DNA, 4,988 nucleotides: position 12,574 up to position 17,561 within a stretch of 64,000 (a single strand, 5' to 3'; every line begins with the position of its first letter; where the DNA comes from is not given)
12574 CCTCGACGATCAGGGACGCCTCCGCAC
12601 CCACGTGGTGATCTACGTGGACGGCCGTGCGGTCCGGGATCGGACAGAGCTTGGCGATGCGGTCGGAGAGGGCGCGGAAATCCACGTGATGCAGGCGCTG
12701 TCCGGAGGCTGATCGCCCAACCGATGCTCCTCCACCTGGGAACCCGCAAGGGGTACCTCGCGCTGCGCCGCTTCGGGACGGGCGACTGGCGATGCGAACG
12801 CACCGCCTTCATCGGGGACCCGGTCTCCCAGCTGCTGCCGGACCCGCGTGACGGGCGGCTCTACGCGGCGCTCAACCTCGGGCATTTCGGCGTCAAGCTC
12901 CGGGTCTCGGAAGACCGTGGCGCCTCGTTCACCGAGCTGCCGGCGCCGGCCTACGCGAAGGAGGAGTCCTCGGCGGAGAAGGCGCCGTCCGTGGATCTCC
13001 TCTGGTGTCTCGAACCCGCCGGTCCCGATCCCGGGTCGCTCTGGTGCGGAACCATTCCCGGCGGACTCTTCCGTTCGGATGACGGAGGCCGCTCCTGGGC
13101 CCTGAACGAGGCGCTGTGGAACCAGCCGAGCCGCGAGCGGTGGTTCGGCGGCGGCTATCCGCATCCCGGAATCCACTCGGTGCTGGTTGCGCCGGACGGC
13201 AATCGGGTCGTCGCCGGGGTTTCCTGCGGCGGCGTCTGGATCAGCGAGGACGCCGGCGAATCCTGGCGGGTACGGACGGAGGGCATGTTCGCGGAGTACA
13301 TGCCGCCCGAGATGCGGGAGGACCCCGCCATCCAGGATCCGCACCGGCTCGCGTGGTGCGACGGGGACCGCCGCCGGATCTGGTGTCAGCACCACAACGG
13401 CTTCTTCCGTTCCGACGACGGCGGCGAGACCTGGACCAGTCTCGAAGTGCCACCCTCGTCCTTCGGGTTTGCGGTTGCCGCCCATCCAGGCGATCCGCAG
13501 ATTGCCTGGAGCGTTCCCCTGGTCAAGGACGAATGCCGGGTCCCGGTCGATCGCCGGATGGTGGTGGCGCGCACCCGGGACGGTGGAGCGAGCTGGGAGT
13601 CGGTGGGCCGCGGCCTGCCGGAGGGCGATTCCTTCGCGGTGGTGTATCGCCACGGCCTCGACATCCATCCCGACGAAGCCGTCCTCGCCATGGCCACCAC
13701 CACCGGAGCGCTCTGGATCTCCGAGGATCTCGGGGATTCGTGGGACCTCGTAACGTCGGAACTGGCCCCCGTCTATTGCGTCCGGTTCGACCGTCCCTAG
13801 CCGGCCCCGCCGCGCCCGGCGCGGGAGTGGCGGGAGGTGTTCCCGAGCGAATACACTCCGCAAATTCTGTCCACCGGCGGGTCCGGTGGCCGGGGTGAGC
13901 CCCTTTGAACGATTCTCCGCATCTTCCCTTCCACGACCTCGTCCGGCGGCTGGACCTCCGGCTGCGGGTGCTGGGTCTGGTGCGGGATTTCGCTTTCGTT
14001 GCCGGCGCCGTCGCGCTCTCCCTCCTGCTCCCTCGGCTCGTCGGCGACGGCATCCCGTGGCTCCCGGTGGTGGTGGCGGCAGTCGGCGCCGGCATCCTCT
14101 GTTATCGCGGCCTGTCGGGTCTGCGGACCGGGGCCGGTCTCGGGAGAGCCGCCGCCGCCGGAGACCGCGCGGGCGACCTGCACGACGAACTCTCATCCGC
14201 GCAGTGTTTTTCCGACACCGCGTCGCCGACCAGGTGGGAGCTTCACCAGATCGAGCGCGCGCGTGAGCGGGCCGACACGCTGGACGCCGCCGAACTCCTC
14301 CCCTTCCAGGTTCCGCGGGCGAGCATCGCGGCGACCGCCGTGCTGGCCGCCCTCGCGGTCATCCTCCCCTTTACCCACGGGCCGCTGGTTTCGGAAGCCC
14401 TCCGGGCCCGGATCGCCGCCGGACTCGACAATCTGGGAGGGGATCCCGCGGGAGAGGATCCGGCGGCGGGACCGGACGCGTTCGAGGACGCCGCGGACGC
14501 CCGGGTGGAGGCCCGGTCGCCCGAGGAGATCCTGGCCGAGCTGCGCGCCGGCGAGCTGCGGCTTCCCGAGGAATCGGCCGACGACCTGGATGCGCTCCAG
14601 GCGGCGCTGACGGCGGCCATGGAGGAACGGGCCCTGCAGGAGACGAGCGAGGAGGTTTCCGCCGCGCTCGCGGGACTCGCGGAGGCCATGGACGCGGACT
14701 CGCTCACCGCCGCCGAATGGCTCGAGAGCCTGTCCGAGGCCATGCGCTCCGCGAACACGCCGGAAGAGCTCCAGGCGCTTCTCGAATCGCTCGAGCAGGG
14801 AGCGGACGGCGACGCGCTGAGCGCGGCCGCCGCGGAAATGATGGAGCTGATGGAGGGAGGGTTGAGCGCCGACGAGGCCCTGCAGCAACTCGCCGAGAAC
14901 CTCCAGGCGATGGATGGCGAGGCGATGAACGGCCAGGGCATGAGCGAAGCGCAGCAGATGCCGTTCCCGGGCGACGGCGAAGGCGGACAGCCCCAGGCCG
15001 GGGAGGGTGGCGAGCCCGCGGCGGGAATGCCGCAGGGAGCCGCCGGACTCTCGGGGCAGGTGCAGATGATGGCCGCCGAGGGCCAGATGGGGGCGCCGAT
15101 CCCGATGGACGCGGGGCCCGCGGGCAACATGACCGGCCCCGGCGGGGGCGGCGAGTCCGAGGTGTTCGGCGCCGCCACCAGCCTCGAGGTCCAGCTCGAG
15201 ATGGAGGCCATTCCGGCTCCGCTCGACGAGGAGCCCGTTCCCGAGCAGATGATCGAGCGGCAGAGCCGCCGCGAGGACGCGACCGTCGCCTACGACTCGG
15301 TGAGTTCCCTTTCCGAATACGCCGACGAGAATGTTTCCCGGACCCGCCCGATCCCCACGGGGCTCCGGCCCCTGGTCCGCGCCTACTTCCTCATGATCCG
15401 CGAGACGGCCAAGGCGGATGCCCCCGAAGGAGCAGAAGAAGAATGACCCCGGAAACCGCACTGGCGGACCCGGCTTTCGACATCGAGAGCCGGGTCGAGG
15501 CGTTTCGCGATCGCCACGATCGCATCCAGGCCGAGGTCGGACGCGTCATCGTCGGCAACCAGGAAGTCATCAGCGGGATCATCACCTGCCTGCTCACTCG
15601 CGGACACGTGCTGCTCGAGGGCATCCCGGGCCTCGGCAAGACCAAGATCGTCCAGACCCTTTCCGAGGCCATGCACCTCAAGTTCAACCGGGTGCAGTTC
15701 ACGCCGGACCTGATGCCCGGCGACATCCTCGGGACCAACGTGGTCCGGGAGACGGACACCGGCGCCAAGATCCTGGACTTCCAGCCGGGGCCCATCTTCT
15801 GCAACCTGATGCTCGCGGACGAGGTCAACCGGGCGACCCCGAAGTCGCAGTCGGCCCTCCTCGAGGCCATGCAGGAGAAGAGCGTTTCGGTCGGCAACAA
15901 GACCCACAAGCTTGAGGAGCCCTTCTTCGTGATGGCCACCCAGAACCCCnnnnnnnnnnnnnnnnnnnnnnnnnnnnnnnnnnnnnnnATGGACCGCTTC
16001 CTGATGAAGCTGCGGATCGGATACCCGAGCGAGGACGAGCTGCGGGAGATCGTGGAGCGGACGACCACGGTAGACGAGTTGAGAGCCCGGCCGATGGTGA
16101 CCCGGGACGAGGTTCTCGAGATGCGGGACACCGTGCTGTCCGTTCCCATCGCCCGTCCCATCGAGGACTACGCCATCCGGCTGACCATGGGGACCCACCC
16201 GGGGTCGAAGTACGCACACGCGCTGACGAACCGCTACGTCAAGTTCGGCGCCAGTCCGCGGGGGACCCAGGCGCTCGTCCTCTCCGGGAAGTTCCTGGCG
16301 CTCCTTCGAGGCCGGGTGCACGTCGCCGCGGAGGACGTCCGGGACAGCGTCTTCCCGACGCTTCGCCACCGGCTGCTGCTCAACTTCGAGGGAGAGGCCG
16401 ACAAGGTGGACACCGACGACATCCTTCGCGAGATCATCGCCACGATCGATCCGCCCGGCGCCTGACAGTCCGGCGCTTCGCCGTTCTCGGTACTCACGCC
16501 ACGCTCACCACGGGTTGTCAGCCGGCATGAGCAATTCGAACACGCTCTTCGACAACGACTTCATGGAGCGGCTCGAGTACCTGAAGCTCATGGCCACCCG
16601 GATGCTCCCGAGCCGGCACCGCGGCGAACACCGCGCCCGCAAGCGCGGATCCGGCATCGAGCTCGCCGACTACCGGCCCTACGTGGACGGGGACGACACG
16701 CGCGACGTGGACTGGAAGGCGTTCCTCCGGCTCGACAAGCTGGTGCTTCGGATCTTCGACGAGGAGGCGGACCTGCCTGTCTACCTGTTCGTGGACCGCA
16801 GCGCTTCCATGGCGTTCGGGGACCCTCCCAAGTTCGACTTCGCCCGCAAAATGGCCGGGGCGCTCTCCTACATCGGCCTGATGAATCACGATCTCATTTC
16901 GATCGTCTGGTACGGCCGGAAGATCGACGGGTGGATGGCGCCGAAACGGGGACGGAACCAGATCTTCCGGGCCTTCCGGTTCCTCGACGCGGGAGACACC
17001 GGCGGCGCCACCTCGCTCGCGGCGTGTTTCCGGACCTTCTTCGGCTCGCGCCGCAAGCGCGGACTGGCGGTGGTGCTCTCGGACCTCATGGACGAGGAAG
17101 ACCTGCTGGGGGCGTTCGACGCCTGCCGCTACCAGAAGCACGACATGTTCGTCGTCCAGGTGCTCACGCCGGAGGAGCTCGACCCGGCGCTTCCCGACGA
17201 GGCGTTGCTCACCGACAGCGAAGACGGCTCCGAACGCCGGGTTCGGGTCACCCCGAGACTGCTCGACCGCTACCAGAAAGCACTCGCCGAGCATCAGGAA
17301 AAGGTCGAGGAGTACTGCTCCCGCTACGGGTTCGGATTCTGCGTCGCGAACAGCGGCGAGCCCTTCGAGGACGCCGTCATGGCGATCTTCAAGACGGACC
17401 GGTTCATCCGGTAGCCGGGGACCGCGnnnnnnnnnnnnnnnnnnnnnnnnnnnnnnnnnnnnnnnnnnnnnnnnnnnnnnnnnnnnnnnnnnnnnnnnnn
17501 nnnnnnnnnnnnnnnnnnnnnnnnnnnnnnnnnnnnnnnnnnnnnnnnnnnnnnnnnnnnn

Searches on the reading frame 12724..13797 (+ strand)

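Call 33: search_protein_families(library=pfam, proteins=[window:12724-13797:+], max_evalue=0.00001)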
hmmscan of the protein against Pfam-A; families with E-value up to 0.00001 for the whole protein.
window:12724-13797:+ (358 aa): 2 families
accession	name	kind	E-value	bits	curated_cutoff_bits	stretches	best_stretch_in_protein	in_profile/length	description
PF15902.12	Sortilin-Vps10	-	1.1e-11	44.7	33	0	171-296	3-114/446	Sortilin, neurotensin receptor 3,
PF02012.26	BNR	-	2.2e-10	39.4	27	0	228-238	1-11/12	BNR/Asp-box repeat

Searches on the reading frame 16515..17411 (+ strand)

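Call 33: search_protein_families(library=pfam, proteins=[window:16515-17411:+], max_evalue=0.00001)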
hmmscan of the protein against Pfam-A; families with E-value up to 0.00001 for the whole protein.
window:16515-17411:+ (299 aa): 2 families
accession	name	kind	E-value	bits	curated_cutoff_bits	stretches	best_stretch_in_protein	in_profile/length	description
PF01882.25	DUF58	-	8.7e-31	107.2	23.4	1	52-262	1-215/216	Protein of unknown function DUF58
PF13519.12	VWA_2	-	2.3e-07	31.8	27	1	90-190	2-105/107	von Willebrand factor type A domain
